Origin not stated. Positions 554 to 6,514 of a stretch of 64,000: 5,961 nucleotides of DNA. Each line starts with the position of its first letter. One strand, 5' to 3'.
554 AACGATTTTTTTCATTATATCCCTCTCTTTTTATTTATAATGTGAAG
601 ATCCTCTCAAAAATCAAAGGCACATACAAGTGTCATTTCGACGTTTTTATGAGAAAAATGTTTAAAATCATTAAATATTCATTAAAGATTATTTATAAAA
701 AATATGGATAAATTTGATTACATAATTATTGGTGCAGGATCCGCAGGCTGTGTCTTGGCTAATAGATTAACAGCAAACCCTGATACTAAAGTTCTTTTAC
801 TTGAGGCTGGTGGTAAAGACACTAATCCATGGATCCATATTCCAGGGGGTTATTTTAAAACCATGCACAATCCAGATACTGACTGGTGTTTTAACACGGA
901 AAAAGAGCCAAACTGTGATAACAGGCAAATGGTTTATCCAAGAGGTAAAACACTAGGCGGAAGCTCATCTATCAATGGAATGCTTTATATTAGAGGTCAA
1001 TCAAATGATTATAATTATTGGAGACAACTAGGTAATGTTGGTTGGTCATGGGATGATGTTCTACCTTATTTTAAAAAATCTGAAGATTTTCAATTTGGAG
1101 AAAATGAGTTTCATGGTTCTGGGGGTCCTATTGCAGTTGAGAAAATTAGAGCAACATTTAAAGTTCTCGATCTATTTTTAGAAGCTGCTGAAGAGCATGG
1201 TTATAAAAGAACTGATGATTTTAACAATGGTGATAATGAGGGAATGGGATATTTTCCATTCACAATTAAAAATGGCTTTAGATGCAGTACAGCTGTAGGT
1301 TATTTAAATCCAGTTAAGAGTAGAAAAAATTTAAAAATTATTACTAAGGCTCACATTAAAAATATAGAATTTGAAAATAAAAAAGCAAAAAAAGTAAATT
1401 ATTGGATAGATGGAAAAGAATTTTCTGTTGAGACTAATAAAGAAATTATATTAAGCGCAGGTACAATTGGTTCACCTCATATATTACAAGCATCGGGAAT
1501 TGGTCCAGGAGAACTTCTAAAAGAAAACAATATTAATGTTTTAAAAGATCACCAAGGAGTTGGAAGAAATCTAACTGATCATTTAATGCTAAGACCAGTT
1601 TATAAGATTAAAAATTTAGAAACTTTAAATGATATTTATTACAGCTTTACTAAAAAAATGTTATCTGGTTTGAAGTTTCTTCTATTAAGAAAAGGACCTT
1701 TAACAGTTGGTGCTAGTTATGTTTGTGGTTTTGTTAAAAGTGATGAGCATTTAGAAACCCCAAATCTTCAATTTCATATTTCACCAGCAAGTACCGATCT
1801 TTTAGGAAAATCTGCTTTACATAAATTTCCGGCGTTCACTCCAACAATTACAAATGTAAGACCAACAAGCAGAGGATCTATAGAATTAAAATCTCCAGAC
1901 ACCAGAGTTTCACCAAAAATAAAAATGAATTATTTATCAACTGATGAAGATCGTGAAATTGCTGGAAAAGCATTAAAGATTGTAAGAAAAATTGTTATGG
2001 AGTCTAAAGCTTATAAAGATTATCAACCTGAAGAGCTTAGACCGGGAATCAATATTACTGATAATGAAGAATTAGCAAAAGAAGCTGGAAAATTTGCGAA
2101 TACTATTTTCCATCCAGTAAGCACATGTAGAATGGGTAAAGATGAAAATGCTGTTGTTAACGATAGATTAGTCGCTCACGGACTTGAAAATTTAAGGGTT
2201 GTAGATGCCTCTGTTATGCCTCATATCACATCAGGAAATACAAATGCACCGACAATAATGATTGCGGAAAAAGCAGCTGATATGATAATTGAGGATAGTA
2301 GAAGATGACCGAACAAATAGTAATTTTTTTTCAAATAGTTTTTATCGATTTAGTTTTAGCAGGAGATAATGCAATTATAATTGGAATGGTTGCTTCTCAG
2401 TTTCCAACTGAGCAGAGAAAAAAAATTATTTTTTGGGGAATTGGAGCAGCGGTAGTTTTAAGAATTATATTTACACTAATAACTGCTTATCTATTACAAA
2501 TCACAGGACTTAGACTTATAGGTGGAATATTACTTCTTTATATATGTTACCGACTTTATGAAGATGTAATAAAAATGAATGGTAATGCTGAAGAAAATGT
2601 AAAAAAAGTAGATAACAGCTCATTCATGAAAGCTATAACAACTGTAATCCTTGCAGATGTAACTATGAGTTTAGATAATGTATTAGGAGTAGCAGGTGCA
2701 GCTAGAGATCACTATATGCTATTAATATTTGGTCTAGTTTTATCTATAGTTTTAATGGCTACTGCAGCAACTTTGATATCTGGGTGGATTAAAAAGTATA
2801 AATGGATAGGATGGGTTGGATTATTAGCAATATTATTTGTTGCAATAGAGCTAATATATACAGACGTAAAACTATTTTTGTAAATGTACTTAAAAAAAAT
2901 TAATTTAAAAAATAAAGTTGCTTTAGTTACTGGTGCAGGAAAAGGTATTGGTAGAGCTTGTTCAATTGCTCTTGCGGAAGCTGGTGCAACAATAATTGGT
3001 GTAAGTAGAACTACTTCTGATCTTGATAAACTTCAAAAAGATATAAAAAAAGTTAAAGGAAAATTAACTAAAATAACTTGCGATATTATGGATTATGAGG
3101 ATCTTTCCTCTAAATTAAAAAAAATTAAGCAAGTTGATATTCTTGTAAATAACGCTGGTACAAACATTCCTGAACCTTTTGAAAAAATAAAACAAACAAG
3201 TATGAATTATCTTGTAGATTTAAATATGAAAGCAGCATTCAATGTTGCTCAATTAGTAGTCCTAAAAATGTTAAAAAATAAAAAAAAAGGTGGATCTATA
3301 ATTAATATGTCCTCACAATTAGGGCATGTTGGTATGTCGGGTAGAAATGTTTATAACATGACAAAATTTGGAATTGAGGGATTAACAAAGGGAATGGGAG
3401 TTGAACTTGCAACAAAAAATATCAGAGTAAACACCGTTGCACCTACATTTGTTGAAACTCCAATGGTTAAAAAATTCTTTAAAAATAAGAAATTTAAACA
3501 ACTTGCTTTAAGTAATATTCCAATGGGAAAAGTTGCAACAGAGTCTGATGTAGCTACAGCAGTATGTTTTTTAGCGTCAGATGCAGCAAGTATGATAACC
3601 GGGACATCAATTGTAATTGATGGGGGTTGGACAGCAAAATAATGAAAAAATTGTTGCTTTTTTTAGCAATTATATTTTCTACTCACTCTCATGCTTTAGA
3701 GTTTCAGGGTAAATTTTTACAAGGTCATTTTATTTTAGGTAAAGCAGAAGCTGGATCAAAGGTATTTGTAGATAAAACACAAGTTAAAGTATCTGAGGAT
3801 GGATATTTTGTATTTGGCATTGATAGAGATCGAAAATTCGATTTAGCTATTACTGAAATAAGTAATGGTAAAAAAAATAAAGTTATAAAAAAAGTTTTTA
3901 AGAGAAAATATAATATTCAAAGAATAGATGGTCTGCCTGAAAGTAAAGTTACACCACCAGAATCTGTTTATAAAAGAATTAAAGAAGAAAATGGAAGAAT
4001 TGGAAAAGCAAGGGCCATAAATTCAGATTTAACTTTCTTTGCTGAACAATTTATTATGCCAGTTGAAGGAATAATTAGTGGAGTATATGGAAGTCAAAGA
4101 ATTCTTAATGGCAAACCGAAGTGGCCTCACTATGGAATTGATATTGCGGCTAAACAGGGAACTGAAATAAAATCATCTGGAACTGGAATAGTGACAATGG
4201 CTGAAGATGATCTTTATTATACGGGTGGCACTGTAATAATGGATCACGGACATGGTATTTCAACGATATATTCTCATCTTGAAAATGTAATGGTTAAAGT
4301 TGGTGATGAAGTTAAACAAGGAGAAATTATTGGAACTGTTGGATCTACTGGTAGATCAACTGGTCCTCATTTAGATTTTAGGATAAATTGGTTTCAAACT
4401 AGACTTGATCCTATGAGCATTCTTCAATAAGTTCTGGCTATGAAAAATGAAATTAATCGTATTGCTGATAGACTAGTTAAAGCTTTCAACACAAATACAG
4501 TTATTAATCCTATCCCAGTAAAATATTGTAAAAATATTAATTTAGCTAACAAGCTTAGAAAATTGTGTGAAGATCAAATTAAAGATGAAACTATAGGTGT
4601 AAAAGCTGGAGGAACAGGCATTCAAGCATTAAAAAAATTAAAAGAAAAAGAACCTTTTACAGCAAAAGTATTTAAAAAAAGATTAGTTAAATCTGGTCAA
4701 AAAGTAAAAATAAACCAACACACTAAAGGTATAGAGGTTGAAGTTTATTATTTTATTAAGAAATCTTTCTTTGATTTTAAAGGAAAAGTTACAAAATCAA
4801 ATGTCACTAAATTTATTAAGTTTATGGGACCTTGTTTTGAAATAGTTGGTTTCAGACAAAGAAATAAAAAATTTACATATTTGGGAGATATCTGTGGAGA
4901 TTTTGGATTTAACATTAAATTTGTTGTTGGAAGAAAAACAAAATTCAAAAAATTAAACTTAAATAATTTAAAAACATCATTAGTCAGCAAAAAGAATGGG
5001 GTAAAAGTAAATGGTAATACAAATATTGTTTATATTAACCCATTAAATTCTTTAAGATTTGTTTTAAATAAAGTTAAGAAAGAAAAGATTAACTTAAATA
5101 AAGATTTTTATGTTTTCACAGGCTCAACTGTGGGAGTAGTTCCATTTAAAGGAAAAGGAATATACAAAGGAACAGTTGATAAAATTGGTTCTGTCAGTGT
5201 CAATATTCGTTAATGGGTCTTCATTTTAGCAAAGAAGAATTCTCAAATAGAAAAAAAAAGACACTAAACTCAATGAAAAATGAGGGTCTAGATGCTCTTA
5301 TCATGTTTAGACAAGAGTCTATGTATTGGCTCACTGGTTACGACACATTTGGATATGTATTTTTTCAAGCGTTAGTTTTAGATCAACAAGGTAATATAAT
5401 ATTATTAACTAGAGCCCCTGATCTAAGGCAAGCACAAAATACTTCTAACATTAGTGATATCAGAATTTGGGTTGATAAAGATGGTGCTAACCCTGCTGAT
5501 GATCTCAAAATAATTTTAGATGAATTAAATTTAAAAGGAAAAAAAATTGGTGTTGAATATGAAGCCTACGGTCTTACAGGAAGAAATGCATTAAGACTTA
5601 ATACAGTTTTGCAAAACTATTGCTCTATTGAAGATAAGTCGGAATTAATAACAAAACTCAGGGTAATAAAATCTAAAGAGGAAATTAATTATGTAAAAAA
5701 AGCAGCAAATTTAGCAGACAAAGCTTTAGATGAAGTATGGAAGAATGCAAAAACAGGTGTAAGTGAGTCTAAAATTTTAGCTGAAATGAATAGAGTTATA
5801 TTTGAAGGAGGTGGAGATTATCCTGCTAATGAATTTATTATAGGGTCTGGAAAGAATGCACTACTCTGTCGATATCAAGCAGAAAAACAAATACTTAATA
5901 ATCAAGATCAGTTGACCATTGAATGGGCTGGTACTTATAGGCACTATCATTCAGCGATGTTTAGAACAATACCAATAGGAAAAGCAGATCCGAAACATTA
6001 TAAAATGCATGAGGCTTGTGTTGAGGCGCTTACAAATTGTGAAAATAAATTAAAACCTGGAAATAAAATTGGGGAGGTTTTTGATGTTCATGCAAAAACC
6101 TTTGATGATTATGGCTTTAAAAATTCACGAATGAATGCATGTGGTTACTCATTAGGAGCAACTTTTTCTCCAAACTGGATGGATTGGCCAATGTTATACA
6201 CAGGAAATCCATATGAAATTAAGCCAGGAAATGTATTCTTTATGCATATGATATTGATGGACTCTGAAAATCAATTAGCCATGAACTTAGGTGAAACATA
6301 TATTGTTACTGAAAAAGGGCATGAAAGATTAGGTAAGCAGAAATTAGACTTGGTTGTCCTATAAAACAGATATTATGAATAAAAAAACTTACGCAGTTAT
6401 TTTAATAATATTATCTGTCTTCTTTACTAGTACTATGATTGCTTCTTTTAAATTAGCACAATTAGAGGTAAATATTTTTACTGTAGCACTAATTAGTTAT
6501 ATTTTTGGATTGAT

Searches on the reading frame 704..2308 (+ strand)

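Call 23: search_protein_families(library=pfam, proteins=[window:704-2308:+], max_evalue=0.001)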
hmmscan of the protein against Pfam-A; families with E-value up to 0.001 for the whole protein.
window:704-2308:+ (534 aa): 5 families
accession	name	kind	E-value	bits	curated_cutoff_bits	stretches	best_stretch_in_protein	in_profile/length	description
PF00732.25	GMC_oxred_N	-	1.8e-48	165.7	23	1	4-294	1-217/218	GMC oxidoreductase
PF05199.19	GMC_oxred_C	-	1.1e-34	120.4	24.6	1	387-521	1-139/139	GMC oxidoreductase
PF05834.18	Lycopene_cycl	-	3.4e-05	23.5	23.4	1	5-38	1-35/380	Lycopene cyclase protein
PF07992.20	Pyr_redox_2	-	0.00026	21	26.1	0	4-37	1-33/291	Pyridine nucleotide-disulphide oxidoreductase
PF13738.12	Pyr_redox_3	-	0.00056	19.7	30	0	195-267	81-147/305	Pyridine nucleotide-disulphide oxidoreductase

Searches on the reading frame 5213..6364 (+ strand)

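Call 23: search_protein_families(library=pfam, proteins=[window:5213-6364:+], max_evalue=0.001)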
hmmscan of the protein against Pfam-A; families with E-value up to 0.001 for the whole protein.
window:5213-6364:+ (383 aa): 2 families
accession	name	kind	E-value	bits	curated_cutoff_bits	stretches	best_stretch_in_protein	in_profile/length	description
PF00557.29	Peptidase_M24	-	5.1e-34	118.3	23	1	161-367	3-208/208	Metallopeptidase family M24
PF01321.24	Creatinase_N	-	3.8e-17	63.5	22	1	13-152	1-128/128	Creatinase/Prolidase N-terminal domain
